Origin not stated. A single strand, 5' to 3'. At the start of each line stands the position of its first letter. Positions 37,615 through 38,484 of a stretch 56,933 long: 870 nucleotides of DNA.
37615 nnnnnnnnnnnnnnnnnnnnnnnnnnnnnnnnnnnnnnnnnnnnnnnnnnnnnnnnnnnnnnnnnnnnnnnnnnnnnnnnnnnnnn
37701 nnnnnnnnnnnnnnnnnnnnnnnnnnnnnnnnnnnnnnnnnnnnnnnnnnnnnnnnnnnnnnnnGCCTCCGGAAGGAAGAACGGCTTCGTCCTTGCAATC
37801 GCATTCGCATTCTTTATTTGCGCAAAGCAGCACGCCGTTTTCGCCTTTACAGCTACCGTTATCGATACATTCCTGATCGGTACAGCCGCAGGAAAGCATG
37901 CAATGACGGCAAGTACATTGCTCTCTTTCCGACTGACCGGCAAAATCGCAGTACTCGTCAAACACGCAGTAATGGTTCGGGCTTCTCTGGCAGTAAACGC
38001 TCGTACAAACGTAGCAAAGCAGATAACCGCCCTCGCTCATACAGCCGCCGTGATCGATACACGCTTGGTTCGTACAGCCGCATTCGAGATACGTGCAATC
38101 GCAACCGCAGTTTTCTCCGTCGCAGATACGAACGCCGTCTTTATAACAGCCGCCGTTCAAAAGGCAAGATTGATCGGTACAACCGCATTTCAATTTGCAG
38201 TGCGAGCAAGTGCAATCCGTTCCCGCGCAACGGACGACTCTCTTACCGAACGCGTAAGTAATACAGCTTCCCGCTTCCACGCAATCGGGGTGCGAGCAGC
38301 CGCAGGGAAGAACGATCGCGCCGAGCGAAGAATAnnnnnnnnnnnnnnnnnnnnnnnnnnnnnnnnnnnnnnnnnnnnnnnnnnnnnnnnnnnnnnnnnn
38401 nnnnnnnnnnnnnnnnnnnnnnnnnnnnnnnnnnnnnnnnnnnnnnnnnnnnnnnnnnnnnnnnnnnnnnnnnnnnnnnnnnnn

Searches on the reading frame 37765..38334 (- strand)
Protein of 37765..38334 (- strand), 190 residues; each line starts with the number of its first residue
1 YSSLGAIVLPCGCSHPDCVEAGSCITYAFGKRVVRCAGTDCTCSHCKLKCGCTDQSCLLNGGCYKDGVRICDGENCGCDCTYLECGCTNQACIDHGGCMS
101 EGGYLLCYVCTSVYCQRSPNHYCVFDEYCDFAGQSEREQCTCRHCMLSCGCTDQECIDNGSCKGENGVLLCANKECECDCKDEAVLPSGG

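Call 10: search_protein_families(library=pfam, proteins=[window:37765-38334:-], max_evalue=10)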
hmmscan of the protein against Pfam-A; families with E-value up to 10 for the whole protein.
window:37765-38334:- (190 aa): 0 families
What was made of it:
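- On EGF-like / laminin-EGF disulfide modules: No Pfam hit (call 10).
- Closest known: EGF-like / laminin-type EGF and other disulfide-rich rod repeats. Different: There are no Pfam hits (call 10).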

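Call 11: search_protein_families(library=ncbifam, proteins=[window:37765-38334:-], max_evalue=10)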
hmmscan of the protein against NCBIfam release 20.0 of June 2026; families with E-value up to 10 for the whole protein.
window:37765-38334:- (190 aa): 0 families
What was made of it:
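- On Radical-SAM-modified Cys-rich peptides (SCIFF / ranthipeptide): There is no NCBIfam hit (call 11).
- There are no NCBIfam hits (call 11).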
